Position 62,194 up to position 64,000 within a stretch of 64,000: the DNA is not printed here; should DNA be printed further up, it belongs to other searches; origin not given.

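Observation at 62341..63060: RibF carrying a ~240-aa C-terminal extension of unknown function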

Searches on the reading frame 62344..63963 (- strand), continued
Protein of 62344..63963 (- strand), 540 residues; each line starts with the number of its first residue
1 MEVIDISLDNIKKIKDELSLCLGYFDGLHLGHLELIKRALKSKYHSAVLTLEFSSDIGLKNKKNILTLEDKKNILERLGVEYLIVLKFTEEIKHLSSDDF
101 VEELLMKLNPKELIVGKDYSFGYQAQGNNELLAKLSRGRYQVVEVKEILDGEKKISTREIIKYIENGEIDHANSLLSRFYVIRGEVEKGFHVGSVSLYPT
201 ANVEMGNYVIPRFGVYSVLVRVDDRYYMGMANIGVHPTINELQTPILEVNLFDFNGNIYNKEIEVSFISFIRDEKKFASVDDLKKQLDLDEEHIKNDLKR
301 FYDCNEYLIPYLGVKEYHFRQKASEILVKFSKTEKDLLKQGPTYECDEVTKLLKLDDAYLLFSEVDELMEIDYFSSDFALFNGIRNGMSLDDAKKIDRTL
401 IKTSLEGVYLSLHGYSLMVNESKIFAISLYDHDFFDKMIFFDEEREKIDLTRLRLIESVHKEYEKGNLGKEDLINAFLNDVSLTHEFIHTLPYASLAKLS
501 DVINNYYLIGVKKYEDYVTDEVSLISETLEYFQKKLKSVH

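Call 13: find_encoding_contigs(protein=P0002, flank=6000, max_places=4)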
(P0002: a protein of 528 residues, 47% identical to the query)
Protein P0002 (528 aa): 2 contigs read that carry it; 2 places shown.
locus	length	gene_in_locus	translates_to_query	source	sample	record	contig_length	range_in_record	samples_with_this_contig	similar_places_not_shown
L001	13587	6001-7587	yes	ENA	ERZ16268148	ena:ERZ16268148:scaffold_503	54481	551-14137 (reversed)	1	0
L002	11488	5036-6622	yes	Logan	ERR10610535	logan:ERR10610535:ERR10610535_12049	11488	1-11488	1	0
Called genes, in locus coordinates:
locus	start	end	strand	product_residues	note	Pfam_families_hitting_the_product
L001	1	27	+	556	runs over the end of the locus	PF08529:NusA_N, PF13184:KH_NusA_1st, PF26594:KH_NusA_2nd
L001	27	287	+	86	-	PF04296:YlxR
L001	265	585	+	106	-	PF01248:Ribosomal_L7Ae (weak)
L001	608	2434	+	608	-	PF04760:IF2_N (weak), PF00009:GTP_EFTU, PF10662:PduV-EutP (weak), PF00071:Ras, PF01926:MMR_HSR1, PF22042:EF-G_D2, PF11987:IF-2, PF03144:GTP_EFTU_D2 (weak), +1 more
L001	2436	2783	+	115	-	PF02033:RBFA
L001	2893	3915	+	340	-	PF00106:adh_short (weak), PF01073:3Beta_HSD, PF01370:Epimerase, PF02719:Polysacc_synt_2, PF04321:RmlD_sub_bind (weak), PF07993:NAD_binding_4, PF08659:KR (weak), PF16363:GDP_Man_Dehyd, +1 more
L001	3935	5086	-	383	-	PF01171:ATP_bind_3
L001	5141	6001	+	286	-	PF01509:TruB_N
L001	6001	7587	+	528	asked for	PF06574:FAD_syn, PF01687:Flavokinase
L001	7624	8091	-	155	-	PF03449:GreA_GreB_N, PF01272:GreA_GreB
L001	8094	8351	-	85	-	-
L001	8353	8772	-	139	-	PF03652:RuvX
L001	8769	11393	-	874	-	PF01411:tRNA-synt_2c, PF07973:tRNA_SAD, PF02272:DHHA1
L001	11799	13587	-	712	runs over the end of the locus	PF01138:RNase_PH, PF03725:RNase_PH_C, PF03726:PNPase, PF01138:RNase_PH, PF03725:RNase_PH_C (weak), PF00013:KH_1, PF00575:S1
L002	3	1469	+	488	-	?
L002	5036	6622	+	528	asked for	PF06574:FAD_syn, PF01687:Flavokinase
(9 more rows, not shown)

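Call 14: find_encoding_contigs(protein=P0003, flank=6000, max_places=3)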
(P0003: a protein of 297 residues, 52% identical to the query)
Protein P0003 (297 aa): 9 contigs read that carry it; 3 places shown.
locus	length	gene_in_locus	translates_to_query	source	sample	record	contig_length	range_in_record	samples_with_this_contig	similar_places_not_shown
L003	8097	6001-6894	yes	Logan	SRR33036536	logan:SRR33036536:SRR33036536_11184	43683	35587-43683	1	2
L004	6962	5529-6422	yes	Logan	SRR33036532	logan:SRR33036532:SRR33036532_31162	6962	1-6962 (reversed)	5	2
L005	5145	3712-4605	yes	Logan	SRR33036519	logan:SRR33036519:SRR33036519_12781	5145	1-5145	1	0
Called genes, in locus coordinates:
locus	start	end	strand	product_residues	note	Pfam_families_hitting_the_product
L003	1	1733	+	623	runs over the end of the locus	PF03144:GTP_EFTU_D2 (faint), PF03193:RsgA_GTPase (faint), PF04760:IF2_N, PF00009:GTP_EFTU, PF00071:Ras, PF01926:MMR_HSR1, PF22042:EF-G_D2, PF11987:IF-2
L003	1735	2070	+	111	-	PF02033:RBFA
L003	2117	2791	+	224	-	PF08713:DNA_alkylation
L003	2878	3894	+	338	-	PF00106:adh_short, PF01073:3Beta_HSD, PF01370:Epimerase, PF02719:Polysacc_synt_2, PF04321:RmlD_sub_bind (weak), PF08659:KR, PF13460:NAD_binding_10 (weak), PF16363:GDP_Man_Dehyd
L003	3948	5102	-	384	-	PF01171:ATP_bind_3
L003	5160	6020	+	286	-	PF01509:TruB_N, PF16198:TruB_C_2 (faint)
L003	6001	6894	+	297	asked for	PF06574:FAD_syn, PF01687:Flavokinase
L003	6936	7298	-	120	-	PF02661:Fic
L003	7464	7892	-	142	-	PF13310:Virulence_RhuM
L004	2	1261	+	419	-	?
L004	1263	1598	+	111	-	PF02033:RBFA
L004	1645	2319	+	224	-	PF08713:DNA_alkylation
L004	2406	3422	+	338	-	PF00106:adh_short, PF01073:3Beta_HSD, PF01370:Epimerase, PF02719:Polysacc_synt_2, PF04321:RmlD_sub_bind (weak), PF08659:KR, PF13460:NAD_binding_10 (weak), PF16363:GDP_Man_Dehyd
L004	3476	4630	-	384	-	PF01171:ATP_bind_3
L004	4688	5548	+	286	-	PF01509:TruB_N, PF16198:TruB_C_2 (faint)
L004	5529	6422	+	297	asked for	PF06574:FAD_syn, PF01687:Flavokinase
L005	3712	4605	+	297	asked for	PF06574:FAD_syn, PF01687:Flavokinase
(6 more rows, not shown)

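Call 15: find_encoding_contigs(protein=P0004, flank=6000, max_places=2)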
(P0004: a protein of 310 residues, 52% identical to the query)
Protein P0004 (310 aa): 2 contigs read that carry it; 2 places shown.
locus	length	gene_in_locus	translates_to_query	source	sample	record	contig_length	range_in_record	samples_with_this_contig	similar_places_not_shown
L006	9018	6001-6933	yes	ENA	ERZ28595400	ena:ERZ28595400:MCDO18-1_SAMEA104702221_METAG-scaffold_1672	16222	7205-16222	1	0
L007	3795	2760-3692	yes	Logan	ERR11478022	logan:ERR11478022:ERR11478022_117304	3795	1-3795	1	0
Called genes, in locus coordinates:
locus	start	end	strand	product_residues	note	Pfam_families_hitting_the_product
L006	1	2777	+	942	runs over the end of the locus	-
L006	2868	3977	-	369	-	-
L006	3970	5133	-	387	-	PF01171:ATP_bind_3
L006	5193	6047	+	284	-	PF01509:TruB_N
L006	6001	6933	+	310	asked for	PF06574:FAD_syn, PF01467:CTP_transf_like (weak), PF01687:Flavokinase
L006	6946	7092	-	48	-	PF21018:BipA_C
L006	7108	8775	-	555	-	PF00009:GTP_EFTU, PF01926:MMR_HSR1 (weak), PF03144:GTP_EFTU_D2, PF22042:EF-G_D2, PF14492:EFG_III, PF00679:EFG_C, PF21018:BipA_C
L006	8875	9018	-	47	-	?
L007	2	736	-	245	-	?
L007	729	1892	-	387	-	PF01171:ATP_bind_3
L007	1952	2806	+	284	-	PF01509:TruB_N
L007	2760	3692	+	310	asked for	PF06574:FAD_syn, PF01467:CTP_transf_like (weak), PF01687:Flavokinase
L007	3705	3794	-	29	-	?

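Call 16: find_encoding_contigs(protein=P0006, flank=6000, max_places=2)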
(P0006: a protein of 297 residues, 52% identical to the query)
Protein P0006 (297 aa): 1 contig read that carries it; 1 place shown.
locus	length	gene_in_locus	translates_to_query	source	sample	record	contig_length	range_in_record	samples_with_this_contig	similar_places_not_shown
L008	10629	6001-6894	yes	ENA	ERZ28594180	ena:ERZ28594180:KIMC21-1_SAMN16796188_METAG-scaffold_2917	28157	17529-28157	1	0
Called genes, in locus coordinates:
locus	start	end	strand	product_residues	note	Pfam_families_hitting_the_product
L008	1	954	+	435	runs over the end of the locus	-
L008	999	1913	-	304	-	PF01381:HTH_3 (weak), PF12844:HTH_19 (weak)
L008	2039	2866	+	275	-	-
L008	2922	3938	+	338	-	PF00106:adh_short (faint), PF01073:3Beta_HSD, PF01370:Epimerase, PF02719:Polysacc_synt_2, PF08659:KR (weak), PF13460:NAD_binding_10 (faint), PF16363:GDP_Man_Dehyd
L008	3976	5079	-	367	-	-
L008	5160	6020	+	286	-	PF01509:TruB_N, PF16198:TruB_C_2 (weak)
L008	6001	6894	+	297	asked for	PF06574:FAD_syn, PF01467:CTP_transf_like (weak), PF01687:Flavokinase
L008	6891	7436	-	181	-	PF00679:EFG_C, PF21018:BipA_C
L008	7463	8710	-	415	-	-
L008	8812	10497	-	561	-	PF00753:Lactamase_B (weak), PF22505:RNase_J_b_CASP, PF17770:RNase_J_C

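Call 25: list_cluster_members(proteins=[P0001, P0002, P0122, P0124, P0125])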
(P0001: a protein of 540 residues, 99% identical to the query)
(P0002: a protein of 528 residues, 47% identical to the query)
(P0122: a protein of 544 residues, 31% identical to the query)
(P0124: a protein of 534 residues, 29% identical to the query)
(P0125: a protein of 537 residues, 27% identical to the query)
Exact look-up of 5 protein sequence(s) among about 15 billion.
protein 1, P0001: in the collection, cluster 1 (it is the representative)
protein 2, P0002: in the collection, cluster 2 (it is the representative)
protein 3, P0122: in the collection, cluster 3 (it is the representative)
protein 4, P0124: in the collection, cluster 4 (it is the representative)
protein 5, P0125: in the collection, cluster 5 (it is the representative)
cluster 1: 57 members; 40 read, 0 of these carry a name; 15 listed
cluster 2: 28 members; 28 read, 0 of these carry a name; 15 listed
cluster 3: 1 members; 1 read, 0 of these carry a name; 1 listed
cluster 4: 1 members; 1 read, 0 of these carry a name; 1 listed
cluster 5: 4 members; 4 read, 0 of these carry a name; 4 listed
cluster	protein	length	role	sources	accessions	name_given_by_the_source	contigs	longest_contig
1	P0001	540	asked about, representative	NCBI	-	-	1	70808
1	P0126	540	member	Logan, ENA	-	-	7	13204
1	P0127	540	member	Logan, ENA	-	-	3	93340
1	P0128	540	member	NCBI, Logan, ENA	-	-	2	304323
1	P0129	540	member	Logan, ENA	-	-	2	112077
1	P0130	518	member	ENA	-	-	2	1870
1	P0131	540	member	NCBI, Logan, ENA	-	-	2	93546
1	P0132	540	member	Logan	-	-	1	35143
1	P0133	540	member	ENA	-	-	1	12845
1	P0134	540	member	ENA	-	-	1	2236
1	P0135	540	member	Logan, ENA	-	-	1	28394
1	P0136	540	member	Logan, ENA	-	-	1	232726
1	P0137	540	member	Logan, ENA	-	-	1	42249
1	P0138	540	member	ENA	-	-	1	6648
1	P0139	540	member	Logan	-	-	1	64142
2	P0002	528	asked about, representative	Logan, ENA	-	-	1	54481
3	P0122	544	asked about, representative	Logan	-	-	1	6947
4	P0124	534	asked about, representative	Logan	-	-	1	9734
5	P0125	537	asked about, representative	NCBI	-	-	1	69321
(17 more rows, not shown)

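Call 58: search_protein_families(library=pfam, proteins=[P0102, P0086], max_evalue=0.01)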
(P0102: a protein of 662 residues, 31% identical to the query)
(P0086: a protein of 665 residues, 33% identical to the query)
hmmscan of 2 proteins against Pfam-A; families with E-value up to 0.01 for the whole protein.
P0102 (662 aa): 4 families
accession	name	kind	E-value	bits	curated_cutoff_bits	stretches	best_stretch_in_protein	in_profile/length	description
PF01687.23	Flavokinase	-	3.9e-37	127.7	19.6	1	178-300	1-124/124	Riboflavin kinase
PF06574.18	FAD_syn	-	3.6e-30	105.3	27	1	17-161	6-158/158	FAD synthetase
PF01467.32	CTP_transf_like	-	1.2e-05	25.9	21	1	22-120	2-90/133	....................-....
PF03977.18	OAD_beta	-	0.0001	21.9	31.6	1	589-612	109-132/349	Na+-transporting oxaloacetate decarboxylase beta subunit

P0086 (665 aa): 11 families
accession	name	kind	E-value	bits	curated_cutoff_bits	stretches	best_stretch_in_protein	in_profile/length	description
PF06574.18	FAD_syn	-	1.8e-47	161.5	27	1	14-167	6-158/158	FAD synthetase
PF01687.23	Flavokinase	-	2.3e-38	131.7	19.6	1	184-306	1-121/124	Riboflavin kinase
PF00535.33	Glycos_transf_2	-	9.1e-19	68.4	23.3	1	323-434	1-115/168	Glycosyl transferase family 2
PF10111.15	Glyco_tranf_2_2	-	1.2e-09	38.5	27.3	1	344-557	25-229/276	Glycosyltransferase like family 2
PF01467.32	CTP_transf_like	-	1.1e-07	32.5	21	1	18-170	1-132/133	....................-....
PF13712.12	Glyco_tranf_2_5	-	4e-07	30.4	27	1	364-530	16-179/210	Glycosyltransferase like family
PF13641.12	Glyco_tranf_2_3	-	9.2e-07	29.5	27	1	332-540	13-213/230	Glycosyltransferase like family 2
PF13632.12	Glyco_trans_2_3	-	1.8e-05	25.1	27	1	402-544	3-129/198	Glycosyl transferase family group 2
PF13506.12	Glyco_transf_21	-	0.00056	19.9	21.7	1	391-535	24-151/174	Glycosyl transferase family 21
PF14276.11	DUF4363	-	0.0041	17.5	27.5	0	138-199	40-101/107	Domain of unknown function (DUF4363)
PF08218.17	Citrate_ly_lig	-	0.0078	16.4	20.9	0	141-185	131-175/182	Citrate lyase ligase C-terminal domain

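Call 62: predict_structure(alignment_id=A3)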
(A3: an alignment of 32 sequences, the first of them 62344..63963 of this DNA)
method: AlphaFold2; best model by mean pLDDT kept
length: 540 residues; sequences in the alignment: 32
mean_pLDDT: 90.1   pTM: 0.77
mean pLDDT of the five models: 90.1, 89.1, 88.4, 87.3, 86.2
residues with pLDDT >= 90: 365; 70-90: 153; 50-70: 22; < 50: 0
segments of 3 or more residues with pLDDT < 50: none
pLDDT, mean of each block of 10 residues (from residue 1): 91 91 91 92 94 76 84 87 93 93 94 95 94 94 92 90 95 91 83 62 89 95 86 72 83 85 93 88 91 90 86 90 93 93 91 95 95 94 94 90 92 92 96 89 88 95 94 94 94 92 96 92 95 82
secondary structure, 60 per line:
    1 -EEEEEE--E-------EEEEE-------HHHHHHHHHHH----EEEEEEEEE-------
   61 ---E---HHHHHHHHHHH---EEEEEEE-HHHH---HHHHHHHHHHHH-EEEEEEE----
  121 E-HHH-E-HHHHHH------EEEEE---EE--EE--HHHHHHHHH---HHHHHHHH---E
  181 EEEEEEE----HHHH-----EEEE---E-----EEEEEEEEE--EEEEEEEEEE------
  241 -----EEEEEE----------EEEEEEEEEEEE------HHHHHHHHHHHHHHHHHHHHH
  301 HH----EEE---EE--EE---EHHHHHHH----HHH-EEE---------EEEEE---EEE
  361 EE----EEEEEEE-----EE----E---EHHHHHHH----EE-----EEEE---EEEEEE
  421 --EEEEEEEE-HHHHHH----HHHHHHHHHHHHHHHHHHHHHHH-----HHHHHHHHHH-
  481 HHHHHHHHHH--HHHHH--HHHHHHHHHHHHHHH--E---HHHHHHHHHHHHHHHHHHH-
elements in order: E2-7 E18-22 H30-40 E45-53 H68-78 E82-88 H90-93 H97-108 E110-116 H129-134 E141-145 H157-165 H169-176 E180-187 H192-195 E201-204 E214-222 E225-234 E246-251 E262-273 H280-302 E307-309 H323-329 E338-340 E350-354 E358-362 E367-373 H390-396 E408-411 E415-420 E423-430 H432-437 H442-464 H470-479 H481-490 H493-497 H500-514 H521-539

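Call 68: find_encoding_contigs(protein=P0137, flank=500, max_places=1)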
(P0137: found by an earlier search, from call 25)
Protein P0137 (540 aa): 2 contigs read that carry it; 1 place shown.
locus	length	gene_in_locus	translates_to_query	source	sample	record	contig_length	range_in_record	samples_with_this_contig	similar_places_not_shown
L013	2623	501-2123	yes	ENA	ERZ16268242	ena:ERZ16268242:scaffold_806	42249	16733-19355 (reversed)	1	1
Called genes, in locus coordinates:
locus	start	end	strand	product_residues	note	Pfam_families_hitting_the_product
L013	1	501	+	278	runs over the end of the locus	PF01509:TruB_N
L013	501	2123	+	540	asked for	PF06574:FAD_syn, PF01467:CTP_transf_like (weak), PF01687:Flavokinase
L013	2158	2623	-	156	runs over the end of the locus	PF03449:GreA_GreB_N, PF01272:GreA_GreB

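Call 69: find_encoding_contigs(protein=P0132, flank=500, max_places=1)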
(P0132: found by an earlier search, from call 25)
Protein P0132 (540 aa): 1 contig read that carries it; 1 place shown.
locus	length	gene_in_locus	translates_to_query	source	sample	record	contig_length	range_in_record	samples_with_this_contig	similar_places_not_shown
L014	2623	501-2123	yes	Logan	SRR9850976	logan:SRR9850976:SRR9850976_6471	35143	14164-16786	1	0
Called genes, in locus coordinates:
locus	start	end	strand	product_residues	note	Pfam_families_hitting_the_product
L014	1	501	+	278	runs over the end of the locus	PF01509:TruB_N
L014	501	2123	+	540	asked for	PF06574:FAD_syn, PF01467:CTP_transf_like, PF01687:Flavokinase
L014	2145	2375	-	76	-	-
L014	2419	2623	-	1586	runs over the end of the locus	PF01915:Glyco_hydro_3_C, PF14310:Fn3-like (weak), PF00933:Glyco_hydro_3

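Call 70: find_encoding_contigs(protein=P0136, flank=500, max_places=1)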
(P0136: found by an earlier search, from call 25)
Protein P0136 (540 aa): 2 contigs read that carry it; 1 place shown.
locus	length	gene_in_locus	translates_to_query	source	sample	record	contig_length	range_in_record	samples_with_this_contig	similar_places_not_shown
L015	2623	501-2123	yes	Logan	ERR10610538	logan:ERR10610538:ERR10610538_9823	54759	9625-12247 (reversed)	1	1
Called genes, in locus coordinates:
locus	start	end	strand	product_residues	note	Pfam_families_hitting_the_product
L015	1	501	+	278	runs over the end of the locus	PF01509:TruB_N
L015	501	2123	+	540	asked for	PF06574:FAD_syn, PF01467:CTP_transf_like (weak), PF01687:Flavokinase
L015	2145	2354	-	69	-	-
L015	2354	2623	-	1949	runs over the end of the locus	PF01915:Glyco_hydro_3_C, PF14310:Fn3-like, PF00933:Glyco_hydro_3, PF03422:CBM_6 (faint)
